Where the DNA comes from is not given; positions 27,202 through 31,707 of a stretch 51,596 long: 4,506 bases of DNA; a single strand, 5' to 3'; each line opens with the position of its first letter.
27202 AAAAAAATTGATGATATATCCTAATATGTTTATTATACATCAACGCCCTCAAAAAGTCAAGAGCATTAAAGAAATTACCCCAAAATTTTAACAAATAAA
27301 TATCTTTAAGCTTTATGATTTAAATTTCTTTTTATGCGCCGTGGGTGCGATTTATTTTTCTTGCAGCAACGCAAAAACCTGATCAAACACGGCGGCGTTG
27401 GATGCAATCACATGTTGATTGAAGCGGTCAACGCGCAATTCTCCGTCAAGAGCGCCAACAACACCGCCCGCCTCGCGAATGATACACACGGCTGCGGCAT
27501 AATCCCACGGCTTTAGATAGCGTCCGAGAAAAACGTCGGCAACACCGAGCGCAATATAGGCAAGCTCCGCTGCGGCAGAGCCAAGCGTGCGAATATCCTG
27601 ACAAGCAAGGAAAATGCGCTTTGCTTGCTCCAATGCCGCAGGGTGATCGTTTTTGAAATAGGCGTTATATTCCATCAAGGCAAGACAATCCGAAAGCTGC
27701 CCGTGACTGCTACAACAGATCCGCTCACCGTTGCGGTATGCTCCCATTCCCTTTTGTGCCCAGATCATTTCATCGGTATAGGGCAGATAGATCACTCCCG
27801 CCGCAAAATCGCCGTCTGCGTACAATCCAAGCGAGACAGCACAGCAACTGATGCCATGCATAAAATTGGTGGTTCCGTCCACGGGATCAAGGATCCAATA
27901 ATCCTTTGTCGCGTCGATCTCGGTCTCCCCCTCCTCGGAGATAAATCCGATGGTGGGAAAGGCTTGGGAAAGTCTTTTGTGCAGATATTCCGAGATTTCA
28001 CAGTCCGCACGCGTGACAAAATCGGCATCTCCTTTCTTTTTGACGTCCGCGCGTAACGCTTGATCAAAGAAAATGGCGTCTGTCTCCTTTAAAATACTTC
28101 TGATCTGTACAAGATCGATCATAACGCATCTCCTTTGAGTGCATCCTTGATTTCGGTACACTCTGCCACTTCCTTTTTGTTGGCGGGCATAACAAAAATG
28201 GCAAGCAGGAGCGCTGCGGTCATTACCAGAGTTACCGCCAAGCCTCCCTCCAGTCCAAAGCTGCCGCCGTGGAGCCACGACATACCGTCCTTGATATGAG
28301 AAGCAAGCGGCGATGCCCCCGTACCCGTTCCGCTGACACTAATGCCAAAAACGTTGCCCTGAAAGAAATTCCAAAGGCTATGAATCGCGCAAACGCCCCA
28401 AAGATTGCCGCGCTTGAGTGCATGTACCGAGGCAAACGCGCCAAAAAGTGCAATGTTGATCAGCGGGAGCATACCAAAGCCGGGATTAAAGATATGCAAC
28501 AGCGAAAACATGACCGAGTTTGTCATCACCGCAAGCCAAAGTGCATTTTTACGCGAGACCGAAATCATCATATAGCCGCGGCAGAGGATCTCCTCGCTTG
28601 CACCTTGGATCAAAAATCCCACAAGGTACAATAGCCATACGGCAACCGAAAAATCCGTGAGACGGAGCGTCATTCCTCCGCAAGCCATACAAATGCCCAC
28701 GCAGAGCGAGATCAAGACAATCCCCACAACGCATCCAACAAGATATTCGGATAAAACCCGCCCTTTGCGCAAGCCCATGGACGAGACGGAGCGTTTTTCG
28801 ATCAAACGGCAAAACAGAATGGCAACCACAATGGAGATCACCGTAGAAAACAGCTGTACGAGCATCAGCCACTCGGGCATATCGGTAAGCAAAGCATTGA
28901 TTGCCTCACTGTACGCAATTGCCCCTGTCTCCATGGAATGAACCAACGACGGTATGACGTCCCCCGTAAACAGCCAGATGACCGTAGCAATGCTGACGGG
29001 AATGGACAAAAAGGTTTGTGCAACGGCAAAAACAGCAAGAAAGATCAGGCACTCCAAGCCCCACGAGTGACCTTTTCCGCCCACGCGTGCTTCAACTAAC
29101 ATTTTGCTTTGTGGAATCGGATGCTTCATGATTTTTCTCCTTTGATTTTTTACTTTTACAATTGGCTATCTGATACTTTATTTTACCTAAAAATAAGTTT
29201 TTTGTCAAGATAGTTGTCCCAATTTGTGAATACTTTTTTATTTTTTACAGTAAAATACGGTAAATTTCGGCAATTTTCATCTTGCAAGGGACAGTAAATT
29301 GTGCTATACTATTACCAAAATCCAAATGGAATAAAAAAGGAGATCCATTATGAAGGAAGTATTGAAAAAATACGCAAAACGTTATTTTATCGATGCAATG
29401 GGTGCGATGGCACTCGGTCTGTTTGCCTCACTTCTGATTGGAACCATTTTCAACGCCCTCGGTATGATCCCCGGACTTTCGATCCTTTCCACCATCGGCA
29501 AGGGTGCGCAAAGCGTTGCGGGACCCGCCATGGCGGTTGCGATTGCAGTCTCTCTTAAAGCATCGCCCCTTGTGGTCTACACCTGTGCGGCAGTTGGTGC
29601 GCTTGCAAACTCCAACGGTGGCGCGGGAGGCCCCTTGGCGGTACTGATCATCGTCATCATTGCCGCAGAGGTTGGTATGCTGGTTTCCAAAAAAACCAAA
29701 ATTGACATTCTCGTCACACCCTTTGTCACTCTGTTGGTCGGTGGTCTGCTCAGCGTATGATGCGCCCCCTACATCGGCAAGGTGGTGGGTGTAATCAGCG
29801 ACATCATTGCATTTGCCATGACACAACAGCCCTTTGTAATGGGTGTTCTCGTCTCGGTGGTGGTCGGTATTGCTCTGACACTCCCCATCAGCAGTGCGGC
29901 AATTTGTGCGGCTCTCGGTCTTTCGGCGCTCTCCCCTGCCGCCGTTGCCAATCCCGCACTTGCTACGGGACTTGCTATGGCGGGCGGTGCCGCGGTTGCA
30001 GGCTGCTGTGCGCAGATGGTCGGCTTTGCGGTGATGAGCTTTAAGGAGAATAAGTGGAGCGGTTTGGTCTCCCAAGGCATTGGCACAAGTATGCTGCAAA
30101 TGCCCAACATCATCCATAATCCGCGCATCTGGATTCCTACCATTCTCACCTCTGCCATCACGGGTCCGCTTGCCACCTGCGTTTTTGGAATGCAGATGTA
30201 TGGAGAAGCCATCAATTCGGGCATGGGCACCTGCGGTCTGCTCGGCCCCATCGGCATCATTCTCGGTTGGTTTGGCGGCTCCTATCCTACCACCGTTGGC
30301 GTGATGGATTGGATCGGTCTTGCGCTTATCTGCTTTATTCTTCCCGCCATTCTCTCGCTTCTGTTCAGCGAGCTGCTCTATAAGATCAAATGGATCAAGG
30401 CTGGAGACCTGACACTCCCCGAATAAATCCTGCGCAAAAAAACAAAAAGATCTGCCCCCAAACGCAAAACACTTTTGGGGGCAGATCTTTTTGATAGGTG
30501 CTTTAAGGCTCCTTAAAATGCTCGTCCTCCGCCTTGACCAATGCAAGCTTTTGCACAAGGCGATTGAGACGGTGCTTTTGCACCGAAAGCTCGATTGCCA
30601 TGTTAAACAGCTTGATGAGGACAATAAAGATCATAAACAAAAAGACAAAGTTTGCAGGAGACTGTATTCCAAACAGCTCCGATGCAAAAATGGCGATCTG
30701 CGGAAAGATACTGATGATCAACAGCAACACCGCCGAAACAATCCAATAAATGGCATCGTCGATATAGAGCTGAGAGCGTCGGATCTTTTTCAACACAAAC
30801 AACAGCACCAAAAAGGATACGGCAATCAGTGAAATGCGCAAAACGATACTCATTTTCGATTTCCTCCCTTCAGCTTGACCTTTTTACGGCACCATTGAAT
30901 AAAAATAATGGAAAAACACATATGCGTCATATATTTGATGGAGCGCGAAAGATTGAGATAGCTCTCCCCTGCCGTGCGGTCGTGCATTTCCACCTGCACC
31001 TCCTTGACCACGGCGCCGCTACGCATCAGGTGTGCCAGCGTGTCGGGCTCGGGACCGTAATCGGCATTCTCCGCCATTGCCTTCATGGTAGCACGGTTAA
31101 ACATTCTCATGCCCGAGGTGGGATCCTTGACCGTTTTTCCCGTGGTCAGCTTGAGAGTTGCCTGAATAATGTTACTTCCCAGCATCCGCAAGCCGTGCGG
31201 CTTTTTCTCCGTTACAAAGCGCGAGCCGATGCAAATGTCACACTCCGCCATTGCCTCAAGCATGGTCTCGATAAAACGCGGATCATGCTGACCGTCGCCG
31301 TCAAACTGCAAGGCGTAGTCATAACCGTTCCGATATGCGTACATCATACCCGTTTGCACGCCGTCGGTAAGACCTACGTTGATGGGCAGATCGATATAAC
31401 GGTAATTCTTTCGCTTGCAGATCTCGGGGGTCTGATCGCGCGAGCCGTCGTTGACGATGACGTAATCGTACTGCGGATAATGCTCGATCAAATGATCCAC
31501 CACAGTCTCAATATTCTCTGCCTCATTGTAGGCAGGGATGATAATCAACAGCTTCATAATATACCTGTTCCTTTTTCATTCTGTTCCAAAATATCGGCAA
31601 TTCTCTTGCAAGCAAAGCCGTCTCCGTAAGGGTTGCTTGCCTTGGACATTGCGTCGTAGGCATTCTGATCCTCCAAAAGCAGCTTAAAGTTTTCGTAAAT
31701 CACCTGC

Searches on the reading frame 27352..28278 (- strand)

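Call 23: search_protein_families(library=pfam, proteins=[window:27352-28278:-], max_evalue=0.001)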
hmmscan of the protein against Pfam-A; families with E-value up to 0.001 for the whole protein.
window:27352-28278:- (308 aa): 1 family
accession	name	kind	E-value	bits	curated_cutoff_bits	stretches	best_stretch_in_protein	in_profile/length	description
PF00459.30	Inositol_P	-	5e-57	193.9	27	1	73-299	26-259/271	Inositol monophosphatase family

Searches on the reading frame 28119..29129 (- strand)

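Call 23: search_protein_families(library=pfam, proteins=[window:28119-29129:-], max_evalue=0.001)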
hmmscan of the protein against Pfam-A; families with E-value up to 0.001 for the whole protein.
window:28119-29129:- (336 aa): 1 family
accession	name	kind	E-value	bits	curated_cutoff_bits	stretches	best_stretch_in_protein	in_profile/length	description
PF02517.21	Rce1-like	-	3.7e-15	56.4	22.4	1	163-256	3-93/93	Type II CAAX prenyl endopeptidase Rce1-like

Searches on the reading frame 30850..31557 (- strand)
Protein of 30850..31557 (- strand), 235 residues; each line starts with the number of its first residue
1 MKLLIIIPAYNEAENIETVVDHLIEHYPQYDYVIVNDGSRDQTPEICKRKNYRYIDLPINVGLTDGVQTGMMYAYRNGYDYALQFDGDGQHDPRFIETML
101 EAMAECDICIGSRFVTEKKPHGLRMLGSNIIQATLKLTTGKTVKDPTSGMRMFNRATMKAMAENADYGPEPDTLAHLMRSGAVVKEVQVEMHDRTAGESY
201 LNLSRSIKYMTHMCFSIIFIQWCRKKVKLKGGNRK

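Call 59: search_protein_families(library=pfam, proteins=[window:30850-31557:-], max_evalue=0.001)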
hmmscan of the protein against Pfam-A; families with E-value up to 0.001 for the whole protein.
window:30850-31557:- (235 aa): 1 family
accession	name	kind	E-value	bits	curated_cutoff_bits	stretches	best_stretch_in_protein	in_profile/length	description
PF00535.33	Glycos_transf_2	-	4.9e-26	92.1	23.3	1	5-156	2-162/168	Glycosyl transferase family 2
